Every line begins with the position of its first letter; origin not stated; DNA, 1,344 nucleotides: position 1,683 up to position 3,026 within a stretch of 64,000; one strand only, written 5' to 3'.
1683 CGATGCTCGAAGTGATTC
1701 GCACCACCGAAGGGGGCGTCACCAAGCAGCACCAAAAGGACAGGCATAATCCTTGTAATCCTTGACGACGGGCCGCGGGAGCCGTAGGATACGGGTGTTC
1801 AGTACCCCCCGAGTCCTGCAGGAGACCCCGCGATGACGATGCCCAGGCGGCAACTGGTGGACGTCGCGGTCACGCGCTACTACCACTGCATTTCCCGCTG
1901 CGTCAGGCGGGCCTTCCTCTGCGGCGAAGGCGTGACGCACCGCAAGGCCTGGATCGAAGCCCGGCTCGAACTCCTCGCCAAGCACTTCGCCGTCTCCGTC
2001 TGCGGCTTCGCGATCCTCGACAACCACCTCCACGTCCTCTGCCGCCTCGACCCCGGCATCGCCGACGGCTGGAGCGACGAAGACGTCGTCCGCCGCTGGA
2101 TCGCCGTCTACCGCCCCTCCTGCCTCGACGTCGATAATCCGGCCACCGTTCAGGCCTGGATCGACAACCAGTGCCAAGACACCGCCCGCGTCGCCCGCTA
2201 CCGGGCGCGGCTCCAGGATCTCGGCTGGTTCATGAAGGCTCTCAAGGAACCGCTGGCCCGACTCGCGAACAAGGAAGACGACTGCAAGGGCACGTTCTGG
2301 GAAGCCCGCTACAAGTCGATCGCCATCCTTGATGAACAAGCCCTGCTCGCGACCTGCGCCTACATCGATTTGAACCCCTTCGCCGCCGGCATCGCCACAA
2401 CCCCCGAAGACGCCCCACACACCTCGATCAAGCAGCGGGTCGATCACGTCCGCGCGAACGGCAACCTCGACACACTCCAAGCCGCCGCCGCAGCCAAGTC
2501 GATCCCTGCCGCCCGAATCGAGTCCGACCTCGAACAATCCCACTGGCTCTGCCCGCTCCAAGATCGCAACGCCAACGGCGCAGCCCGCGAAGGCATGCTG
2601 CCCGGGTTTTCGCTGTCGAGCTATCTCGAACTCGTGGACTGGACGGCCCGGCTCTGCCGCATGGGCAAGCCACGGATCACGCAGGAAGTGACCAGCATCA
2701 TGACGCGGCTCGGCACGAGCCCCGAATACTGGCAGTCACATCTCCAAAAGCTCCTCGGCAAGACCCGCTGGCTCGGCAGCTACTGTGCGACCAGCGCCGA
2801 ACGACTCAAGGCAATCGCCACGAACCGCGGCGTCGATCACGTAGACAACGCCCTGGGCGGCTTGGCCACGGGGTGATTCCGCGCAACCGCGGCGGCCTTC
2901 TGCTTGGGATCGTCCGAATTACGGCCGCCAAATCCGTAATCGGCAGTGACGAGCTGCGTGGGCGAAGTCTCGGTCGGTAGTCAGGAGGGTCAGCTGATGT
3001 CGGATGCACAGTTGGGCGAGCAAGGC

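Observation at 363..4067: A 19-nt motif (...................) sits at almost every junction of a mosaic of Rhs fragments, Y1-transposase 5' ends and small genes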

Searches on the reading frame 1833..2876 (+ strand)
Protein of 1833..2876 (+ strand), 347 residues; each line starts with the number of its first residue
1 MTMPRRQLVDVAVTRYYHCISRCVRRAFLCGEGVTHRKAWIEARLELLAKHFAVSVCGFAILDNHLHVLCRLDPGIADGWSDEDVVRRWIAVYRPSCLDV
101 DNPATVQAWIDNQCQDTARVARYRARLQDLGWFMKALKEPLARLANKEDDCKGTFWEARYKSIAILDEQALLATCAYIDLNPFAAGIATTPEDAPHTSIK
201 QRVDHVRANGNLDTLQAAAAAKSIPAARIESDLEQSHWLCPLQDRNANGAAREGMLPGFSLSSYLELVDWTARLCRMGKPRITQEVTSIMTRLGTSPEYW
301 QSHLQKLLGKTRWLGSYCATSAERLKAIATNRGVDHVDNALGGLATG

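Call 5: search_protein_families(library=pfam, proteins=[window:1833-2876:+], max_evalue=0.01)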
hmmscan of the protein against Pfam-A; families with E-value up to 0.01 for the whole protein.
window:1833-2876:+ (347 aa): 1 family
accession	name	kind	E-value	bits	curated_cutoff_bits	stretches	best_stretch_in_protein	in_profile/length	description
PF01797.21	Y1_Tnp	-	5.9e-07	30.1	23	0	16-75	6-62/121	Transposase IS200 like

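Call 6: search_protein_families(library=ncbifam, proteins=[window:1833-2876:+], max_evalue=0.01)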
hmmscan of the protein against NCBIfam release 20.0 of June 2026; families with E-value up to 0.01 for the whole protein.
window:1833-2876:+ (347 aa): 1 family
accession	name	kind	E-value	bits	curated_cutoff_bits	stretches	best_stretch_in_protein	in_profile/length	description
NF047646.1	REP_Tyr_transpos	equivalog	5.7e-10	39.2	80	1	129-196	71-145/146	REP-associated tyrosine transposase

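Call 7: find_encoding_contigs(protein=window:1833-2876:+, flank=10000, max_places=10)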
Protein window:1833-2876:+ (347 aa): 9 contigs read that carry it; 7 places shown.
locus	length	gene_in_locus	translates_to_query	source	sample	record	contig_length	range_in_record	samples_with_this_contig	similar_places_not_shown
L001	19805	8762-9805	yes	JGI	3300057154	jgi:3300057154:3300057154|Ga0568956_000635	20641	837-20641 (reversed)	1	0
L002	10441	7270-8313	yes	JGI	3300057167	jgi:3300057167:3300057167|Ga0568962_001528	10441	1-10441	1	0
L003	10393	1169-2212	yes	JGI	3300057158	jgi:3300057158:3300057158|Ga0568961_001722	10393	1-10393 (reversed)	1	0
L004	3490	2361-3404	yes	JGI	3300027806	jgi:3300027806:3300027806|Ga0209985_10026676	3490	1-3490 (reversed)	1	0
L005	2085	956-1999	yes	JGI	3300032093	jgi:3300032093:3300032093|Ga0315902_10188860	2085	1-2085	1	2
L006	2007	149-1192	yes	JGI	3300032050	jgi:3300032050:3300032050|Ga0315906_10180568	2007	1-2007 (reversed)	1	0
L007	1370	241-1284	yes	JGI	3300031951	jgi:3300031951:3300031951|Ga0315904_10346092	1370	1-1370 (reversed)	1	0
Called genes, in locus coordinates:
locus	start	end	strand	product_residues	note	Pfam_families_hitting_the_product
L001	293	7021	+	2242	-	PF25275:Golvesin_C (weak), PF25023:TEN_YD-shell (faint), PF05593:RHS_repeat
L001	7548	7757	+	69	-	-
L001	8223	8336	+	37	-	-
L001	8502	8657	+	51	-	-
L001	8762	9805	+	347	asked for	PF01797:Y1_Tnp (faint)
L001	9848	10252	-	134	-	PF01850:PIN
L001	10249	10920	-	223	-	PF09957:VapB_antitoxin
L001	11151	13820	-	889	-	PF01578:Cytochrom_C_asm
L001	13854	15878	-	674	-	PF05140:ResB (faint)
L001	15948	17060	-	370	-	PF12728:HTH_17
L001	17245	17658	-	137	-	-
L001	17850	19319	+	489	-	PF01618:MotA_ExbB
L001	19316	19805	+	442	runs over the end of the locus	?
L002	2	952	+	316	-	?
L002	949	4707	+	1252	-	PF05593:RHS_repeat (faint), PF25023:TEN_YD-shell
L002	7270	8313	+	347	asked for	PF01797:Y1_Tnp (faint)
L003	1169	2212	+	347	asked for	PF01797:Y1_Tnp (faint)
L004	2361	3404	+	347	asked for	PF01797:Y1_Tnp (faint)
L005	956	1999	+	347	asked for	PF01797:Y1_Tnp (faint)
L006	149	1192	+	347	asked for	PF01797:Y1_Tnp (faint)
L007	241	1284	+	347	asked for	PF01797:Y1_Tnp (faint)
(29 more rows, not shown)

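Call 24: find_homologous_proteins(query=window:1833-2876:+, max_evalue=0.00001)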
Query window:1833-2876:+ (347 aa): 4621 proteins with E <= 0.00001 among 8000 candidates; the best 120 are listed.
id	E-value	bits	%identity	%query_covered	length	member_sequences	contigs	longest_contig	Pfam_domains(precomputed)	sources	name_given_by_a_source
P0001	6.5e-221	751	93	100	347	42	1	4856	PF01797.22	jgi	-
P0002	4.0e-214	728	90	100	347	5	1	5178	PF01797.22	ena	-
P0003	1.3e-213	727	90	100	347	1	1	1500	PF01797.22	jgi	jgi:REP element-mobilizing transposase RayT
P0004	3.9e-213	725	90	100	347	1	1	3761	PF01797.22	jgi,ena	-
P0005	1.1e-212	723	90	100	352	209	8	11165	PF01797.22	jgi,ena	-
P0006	7.6e-211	717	89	100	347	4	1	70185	PF01797.22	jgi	jgi:REP element-mobilizing transposase RayT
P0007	1.7e-210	716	88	100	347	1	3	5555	PF01797.22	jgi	jgi:REP element-mobilizing transposase RayT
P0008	2.1e-209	713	88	100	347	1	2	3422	PF01797.22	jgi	jgi:REP element-mobilizing transposase RayT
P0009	2.2e-208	709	89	100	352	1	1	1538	-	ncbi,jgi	jgi:REP element-mobilizing transposase RayT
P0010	1.9e-207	706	87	100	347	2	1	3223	PF01797.22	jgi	jgi:REP element-mobilizing transposase RayT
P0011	4.3e-207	705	88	100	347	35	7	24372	PF01797.22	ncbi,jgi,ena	jgi:REP element-mobilizing transposase RayT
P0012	4.4e-207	705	86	100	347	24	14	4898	PF01797.22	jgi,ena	jgi:REP element-mobilizing transposase RayT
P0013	4.7e-206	702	88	100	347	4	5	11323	-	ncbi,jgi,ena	jgi:REP element-mobilizing transposase RayT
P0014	1.8e-205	700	87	99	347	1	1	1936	PF01797.22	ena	-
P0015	3.0e-205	699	87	100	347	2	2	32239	PF01797.22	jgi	jgi:REP element-mobilizing transposase RayT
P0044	1.4e-187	641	80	100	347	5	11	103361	PF01797.22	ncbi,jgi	jgi:REP element-mobilizing transposase RayT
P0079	6.2e-164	563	69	100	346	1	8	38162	PF01797.22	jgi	jgi:REP element-mobilizing transposase RayT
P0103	2.3e-152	525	65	99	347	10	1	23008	PF01797.22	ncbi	-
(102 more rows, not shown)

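Call 25: find_encoding_contigs(protein=P0044, flank=3000, max_places=10)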
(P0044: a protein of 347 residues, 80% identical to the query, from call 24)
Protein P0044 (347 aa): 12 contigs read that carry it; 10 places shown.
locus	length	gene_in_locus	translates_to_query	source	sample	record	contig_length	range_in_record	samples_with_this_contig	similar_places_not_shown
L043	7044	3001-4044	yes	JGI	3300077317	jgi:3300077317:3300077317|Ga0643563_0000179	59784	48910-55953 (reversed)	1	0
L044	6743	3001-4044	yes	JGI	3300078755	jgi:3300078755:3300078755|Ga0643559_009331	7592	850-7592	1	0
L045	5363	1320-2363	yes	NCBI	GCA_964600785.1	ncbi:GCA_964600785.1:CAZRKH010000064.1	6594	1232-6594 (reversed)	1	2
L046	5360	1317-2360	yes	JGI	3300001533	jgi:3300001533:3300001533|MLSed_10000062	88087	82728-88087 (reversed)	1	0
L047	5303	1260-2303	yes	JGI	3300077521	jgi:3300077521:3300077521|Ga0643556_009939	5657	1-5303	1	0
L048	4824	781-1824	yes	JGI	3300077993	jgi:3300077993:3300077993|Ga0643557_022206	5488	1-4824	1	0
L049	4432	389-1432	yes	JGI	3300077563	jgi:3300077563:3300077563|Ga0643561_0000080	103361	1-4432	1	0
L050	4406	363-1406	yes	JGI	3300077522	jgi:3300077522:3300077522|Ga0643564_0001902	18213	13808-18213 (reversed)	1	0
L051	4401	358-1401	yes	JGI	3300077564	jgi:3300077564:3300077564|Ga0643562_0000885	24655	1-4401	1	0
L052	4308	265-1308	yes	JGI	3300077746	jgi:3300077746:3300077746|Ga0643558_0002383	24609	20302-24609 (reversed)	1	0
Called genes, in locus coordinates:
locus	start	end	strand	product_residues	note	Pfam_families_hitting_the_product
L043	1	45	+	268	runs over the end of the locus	PF00561:Abhydrolase_1, PF00975:Thioesterase, PF07819:PGAP1 (faint), PF12146:Hydrolase_4 (weak), PF12697:Abhydrolase_6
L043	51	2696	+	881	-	PF22422:MGH1-like_GH, PF03200:Glyco_hydro_63 (weak), PF22422:MGH1-like_GH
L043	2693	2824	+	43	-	-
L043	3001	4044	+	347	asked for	PF01797:Y1_Tnp (faint)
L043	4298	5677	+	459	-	-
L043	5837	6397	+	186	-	PF13302:Acetyltransf_3, PF00583:Acetyltransf_1, PF13673:Acetyltransf_10 (weak), PF13508:Acetyltransf_7, PF08445:FR47 (weak)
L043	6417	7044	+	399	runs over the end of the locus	PF01041:DegT_DnrJ_EryC1, PF00155:Aminotran_1_2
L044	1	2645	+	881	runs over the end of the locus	PF22422:MGH1-like_GH, PF03200:Glyco_hydro_63 (weak), PF22422:MGH1-like_GH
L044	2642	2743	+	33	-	-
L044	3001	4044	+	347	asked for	PF01797:Y1_Tnp (faint)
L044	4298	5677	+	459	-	-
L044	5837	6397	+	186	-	PF13302:Acetyltransf_3, PF00583:Acetyltransf_1, PF13673:Acetyltransf_10 (weak), PF13508:Acetyltransf_7, PF08445:FR47 (weak)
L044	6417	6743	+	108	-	PF01041:DegT_DnrJ_EryC1, PF00155:Aminotran_1_2 (weak)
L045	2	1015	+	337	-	?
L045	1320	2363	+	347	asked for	PF01797:Y1_Tnp (faint)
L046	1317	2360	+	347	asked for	PF01797:Y1_Tnp (faint)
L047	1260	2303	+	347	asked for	PF01797:Y1_Tnp (faint)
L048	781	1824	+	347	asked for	PF01797:Y1_Tnp (faint)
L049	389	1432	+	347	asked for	PF01797:Y1_Tnp (faint)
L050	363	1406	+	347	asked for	PF01797:Y1_Tnp (faint)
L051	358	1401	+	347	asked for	PF01797:Y1_Tnp (faint)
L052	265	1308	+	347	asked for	PF01797:Y1_Tnp (faint)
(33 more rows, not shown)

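Call 26: find_encoding_contigs(protein=P0012, flank=3000, max_places=10)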
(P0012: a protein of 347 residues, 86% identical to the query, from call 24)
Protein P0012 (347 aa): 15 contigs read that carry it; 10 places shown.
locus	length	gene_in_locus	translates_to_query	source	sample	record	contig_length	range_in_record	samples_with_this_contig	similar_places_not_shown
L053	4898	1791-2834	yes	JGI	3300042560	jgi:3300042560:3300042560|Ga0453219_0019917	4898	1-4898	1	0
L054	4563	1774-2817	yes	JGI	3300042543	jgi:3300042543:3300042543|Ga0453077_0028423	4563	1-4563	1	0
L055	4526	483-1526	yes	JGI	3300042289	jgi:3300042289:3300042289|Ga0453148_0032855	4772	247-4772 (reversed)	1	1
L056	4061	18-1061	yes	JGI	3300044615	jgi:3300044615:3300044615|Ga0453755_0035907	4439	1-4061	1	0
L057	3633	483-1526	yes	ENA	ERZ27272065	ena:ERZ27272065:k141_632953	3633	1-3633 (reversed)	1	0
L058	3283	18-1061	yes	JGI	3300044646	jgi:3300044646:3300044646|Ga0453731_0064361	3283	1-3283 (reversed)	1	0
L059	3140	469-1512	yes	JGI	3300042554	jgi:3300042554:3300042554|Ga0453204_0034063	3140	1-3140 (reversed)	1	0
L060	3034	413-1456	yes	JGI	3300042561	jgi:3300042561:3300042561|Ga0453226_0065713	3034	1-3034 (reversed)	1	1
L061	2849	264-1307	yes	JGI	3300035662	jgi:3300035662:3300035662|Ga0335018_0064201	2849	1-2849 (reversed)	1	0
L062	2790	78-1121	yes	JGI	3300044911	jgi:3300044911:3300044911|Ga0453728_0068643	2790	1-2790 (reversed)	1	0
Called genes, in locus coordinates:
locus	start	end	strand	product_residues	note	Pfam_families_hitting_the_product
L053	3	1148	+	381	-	?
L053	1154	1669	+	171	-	-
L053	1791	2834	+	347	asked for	PF01797:Y1_Tnp (faint)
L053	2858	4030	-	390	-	PF13173:AAA_14, PF13635:DUF4143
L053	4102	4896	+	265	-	?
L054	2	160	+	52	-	?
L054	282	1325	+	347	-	PF01797:Y1_Tnp (faint)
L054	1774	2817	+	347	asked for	PF01797:Y1_Tnp (faint)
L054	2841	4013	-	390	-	PF13173:AAA_14, PF13635:DUF4143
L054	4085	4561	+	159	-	?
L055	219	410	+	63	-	-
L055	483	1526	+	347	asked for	PF01797:Y1_Tnp (faint)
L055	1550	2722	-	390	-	PF13173:AAA_14, PF13635:DUF4143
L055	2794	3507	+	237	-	-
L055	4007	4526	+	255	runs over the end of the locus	?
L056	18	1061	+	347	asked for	PF01797:Y1_Tnp (faint)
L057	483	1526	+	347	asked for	PF01797:Y1_Tnp (faint)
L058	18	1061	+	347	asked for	PF01797:Y1_Tnp (faint)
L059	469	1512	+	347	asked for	PF01797:Y1_Tnp (faint)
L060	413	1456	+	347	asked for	PF01797:Y1_Tnp (faint)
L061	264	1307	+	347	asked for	PF01797:Y1_Tnp (faint)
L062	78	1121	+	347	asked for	PF01797:Y1_Tnp (faint)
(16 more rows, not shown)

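Call 29: find_encoding_contigs(protein=P0103, flank=3000, max_places=6)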
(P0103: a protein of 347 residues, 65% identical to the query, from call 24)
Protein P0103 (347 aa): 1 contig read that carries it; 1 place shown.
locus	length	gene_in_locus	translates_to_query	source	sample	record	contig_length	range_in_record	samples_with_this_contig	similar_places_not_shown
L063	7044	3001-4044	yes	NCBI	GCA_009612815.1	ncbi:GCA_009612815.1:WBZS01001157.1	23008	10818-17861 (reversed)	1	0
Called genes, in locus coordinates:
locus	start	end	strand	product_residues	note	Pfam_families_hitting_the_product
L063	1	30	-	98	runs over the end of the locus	-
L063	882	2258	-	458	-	-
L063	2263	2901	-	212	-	-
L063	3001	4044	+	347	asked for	PF01797:Y1_Tnp (faint)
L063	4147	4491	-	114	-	PF01527:HTH_Tnp_1 (weak)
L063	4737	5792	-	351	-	-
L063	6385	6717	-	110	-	PF09723:Zn_ribbon_8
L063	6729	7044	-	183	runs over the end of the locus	PF01025:GrpE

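Call 30: find_encoding_contigs(protein=P0079, flank=3000, max_places=8)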
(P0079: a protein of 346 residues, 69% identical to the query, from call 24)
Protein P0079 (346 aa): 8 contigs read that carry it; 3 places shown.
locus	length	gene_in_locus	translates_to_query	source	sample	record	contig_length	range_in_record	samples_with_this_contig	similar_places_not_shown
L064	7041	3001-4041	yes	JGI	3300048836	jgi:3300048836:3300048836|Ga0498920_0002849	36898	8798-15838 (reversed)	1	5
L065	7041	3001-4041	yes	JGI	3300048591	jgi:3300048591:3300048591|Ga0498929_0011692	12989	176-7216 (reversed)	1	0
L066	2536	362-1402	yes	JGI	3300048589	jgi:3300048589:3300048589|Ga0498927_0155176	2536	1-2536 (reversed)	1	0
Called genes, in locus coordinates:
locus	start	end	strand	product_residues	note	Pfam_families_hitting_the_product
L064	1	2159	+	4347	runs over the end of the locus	PF01841:Transglut_core, PF16841:CBM60 (faint), PF20148:DUF6531, PF03781:FGE-sulfatase, PF05593:RHS_repeat, PF25023:TEN_YD-shell (weak), PF05593:RHS_repeat, PF05593:RHS_repeat, +2 more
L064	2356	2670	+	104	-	-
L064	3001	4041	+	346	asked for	PF01797:Y1_Tnp (faint)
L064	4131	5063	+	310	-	PF01555:N6_N4_Mtase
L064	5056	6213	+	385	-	-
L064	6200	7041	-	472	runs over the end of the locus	PF00534:Glycos_transf_1, PF13692:Glyco_trans_1_4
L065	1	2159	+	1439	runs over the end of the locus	PF25023:TEN_YD-shell (faint), PF05593:RHS_repeat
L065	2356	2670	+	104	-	-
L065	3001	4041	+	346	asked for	PF01797:Y1_Tnp (faint)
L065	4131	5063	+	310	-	PF01555:N6_N4_Mtase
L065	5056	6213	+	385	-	-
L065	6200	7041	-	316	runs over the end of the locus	PF20706:GT4-conflict (faint), PF00534:Glycos_transf_1, PF13692:Glyco_trans_1_4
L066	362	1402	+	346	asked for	PF01797:Y1_Tnp (faint)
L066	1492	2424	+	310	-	PF01555:N6_N4_Mtase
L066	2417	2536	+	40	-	?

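Call 38: find_related_loci(query=A1, collection=metagenome_contigs, flank=5000)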
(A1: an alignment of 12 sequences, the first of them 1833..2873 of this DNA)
Query A1 (347 aa) in metagenome_contigs; peptide patterns used: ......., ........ (x = any residue, [..] = any of these).
599 stretches matched a pattern (row limit reached: there are more); 558 encode a relative of the query (tblastn E <= 1e-3); the best 80 are kept; 80 distinct loci.
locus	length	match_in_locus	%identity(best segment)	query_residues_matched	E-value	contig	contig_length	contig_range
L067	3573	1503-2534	94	1-344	0e+0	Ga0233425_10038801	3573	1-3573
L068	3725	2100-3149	92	1-345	0e+0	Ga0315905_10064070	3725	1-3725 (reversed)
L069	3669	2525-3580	94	1-347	0e+0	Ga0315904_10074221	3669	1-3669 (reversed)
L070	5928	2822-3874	92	1-346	0e+0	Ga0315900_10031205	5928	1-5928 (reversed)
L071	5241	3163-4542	92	1-345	0e+0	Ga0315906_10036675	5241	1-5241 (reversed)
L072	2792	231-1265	91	1-345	0e+0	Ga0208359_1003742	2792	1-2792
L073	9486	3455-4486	91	1-339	0e+0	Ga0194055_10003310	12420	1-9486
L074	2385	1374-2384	90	1-332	0e+0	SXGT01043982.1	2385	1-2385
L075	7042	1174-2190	87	1-339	0e+0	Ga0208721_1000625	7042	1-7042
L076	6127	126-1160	85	1-345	0e+0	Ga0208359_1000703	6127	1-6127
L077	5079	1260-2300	82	1-347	0e+0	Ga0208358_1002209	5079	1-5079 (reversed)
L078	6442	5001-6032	78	1-344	0e+0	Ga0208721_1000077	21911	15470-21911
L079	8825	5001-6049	90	1-345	4e-177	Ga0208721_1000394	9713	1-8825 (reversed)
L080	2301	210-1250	75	1-347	0e+0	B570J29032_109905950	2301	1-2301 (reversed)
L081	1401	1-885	87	53-347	0e+0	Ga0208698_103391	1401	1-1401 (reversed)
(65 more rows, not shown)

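Call 44: search_solved_structures(query=A2, max_evalue=1, show_alignments=1)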
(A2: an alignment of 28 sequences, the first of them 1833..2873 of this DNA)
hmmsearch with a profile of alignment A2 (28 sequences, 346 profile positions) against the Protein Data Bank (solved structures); distinct sequences matched with E-value up to 1: 0.

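Call 50: predict_structure(alignment_id=A2)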
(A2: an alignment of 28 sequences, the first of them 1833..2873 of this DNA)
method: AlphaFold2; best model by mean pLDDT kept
length: 347 residues; sequences in the alignment: 28
mean_pLDDT: 58.0   pTM: 0.55
mean pLDDT of the five models: 58.0, 57.7, 56.2, 51.4, 44.0
residues with pLDDT >= 90: 23; 70-90: 77; 50-70: 98; < 50: 149
segments of 3 or more residues with pLDDT < 50: 1-15, 25-36, 148-160, 168-170, 241-260, 265-347
pLDDT, mean of each block of 10 residues (from residue 1): 33 50 46 54 76 71 65 69 90 81 91 95 83 67 52 40 50 57 60 70 77 71 61 67 44 40 48 41 38 42 45 34 45 36 34
secondary structure, 60 per line:
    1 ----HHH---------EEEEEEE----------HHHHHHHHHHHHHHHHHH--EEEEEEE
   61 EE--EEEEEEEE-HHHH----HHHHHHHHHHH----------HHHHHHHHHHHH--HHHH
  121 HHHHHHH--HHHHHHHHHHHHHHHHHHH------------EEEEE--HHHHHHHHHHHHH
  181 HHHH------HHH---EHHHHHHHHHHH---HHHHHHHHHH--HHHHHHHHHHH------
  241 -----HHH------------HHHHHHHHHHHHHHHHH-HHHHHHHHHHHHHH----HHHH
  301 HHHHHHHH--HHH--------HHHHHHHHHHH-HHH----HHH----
elements in order: E17-23 H34-51 E54-62 E65-72 H74-77 H82-92 H103-114 H117-127 H130-148 E161-165 H168-184 H198-208 H212-221 H224-234 H261-277 H279-292 H297-308 H322-332

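Call 68: search_dna_similar(query=window:1833-2873:+, collection=plasmids, mode=protein, max_rows=25, max_evalue=1e-10)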
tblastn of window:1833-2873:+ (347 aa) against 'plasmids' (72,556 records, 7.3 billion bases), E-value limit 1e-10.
Records with a match: 13; places in all: 24; records where one place covers at least 80% of the query: 13.
Best place of each record, by identity: <60% 13.
By first word of the organism name: Pseudoalteromonas 7; Shewanella 1; Catenovulum 1; Vibrio 1; Saccharobesus 1; Photobacterium 1; Aeromonas 1.
By predicted mobility (MOB-suite, as given by PLSDB): non-mobilizable 12; conjugative 1.
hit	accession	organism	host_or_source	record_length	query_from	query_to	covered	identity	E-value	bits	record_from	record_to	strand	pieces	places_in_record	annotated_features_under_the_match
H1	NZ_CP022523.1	Pseudoalteromonas sp. NC201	pure culture,sea water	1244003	1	331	95%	36.7%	4e-56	204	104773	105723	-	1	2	none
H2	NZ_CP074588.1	Pseudoalteromonas piscicida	mixed culture,water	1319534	1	331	95%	36.4%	3e-55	201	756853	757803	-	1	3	none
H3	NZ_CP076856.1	Shewanella decolorationis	sludge,sludge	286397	1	329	95%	36.1%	5e-53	195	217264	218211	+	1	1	hypothetical protein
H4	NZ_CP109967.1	Catenovulum adriaticum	algae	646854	1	332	96%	35.2%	1e-54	199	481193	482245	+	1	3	transposase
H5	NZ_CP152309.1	Vibrio tritonius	-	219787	1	302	87%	37.6%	1e-52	194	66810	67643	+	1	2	transposase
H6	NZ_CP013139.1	Pseudoalteromonas sp. Bsw20308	seawater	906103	1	331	95%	34.2%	2e-48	182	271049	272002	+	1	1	transposase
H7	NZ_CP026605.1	Saccharobesus litoralis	algae mud,microbial mat/biofilm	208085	1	300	86%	37.4%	2e-52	193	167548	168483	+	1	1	transposase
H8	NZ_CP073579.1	Photobacterium sp. GJ3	-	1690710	1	302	87%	37.0%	3e-55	201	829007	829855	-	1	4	record has no annotation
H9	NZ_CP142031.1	Pseudoalteromonas sp. CuT4-3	whole organism,deep-sea sediment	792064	1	300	86%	37.3%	1e-52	194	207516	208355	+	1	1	transposase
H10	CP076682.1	Pseudoalteromonas shioyasakiensis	isolated microorganism,Ocean water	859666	1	331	95%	33.5%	3e-48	181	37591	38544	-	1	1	transposase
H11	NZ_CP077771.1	Pseudoalteromonas shioyasakiensis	Haliotis discus hannai,plate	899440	1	300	86%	36.7%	3e-51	189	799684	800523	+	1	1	transposase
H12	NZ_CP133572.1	Pseudoalteromonas sp. HL-AS2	sediment core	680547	1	300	86%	36.0%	5e-54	197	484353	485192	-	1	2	transposase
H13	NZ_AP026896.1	Aeromonas caviae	Microbe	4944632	1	300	86%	36.0%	1e-51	191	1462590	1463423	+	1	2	none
